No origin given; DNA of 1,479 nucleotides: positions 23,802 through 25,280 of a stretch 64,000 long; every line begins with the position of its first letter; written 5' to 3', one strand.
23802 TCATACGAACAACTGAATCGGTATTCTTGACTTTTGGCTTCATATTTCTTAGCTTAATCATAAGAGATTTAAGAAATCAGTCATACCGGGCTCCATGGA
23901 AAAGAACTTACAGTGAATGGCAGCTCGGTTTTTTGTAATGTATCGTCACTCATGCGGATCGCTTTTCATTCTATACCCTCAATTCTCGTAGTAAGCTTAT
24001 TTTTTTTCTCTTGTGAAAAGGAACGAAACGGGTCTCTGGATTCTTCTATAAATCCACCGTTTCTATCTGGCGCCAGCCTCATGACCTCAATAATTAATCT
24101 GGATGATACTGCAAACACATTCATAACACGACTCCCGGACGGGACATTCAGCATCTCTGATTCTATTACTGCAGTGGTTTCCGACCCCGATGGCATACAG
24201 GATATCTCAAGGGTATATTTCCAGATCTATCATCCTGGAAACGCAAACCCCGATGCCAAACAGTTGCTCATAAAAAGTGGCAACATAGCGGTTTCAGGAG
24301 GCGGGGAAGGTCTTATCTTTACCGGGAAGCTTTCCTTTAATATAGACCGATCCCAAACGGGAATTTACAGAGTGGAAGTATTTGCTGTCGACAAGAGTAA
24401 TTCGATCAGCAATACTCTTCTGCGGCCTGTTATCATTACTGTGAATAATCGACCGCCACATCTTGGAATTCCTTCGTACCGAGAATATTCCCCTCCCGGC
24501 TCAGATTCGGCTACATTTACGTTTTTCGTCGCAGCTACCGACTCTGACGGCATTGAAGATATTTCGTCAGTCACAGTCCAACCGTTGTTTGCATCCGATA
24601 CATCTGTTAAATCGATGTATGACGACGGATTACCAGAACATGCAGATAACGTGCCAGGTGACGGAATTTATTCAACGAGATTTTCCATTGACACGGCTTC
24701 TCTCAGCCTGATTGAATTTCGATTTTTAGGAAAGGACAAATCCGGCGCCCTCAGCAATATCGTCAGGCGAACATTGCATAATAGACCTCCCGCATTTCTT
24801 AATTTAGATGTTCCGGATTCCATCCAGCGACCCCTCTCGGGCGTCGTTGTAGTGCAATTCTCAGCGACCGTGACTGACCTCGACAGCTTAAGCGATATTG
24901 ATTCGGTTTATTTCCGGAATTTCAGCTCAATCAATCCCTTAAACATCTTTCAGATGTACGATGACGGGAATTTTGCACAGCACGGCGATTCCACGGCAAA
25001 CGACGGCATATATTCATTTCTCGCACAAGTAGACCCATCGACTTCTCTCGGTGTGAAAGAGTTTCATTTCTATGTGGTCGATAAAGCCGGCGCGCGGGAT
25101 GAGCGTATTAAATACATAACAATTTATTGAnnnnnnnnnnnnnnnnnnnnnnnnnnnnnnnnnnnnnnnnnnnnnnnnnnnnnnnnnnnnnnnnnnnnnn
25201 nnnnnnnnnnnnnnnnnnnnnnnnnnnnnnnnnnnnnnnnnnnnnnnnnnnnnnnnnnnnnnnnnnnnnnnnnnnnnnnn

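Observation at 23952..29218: Five-gene operon coupling a T9SS-type cargo to two dedicated FadL/PorV/PorP-like barrels and a periplasmic thioredoxin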

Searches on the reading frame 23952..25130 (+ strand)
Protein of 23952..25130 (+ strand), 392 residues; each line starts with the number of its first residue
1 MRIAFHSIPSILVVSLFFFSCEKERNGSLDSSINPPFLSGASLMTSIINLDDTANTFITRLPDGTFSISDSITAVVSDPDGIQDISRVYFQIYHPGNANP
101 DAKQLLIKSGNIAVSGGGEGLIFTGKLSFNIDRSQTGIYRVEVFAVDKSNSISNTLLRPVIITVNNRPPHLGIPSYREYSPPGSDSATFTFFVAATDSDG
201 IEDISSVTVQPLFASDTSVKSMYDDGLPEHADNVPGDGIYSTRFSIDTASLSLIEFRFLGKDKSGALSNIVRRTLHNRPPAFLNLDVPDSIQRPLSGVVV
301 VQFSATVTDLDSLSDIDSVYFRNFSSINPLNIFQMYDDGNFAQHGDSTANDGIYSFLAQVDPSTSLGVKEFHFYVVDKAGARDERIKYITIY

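Call 3: search_protein_families(library=pfam, proteins=[window:23952-25130:+], max_evalue=0.1)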
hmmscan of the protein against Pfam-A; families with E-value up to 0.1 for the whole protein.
window:23952-25130:+ (392 aa): 1 family
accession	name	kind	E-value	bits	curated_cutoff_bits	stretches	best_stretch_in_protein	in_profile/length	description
PF17963.7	Big_9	-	0.072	14.4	23.6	0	56-88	54-86/89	Bacterial Ig domain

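Call 4: search_protein_families(library=ncbifam, proteins=[window:23952-25130:+], max_evalue=0.1)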
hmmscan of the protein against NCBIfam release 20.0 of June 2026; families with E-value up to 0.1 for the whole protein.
window:23952-25130:+ (392 aa): 2 families
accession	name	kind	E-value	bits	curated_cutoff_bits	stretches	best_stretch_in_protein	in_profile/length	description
NF041940.1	choice_anch_X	domain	6.5e-13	48.2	25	2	221-249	2-28/37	choice-of-anchor X domain-containing protein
NF002590.0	PRK02249.1-4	equivalog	0.075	12.1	459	0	266-360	174-263/358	DNA primase regulatory subunit PriL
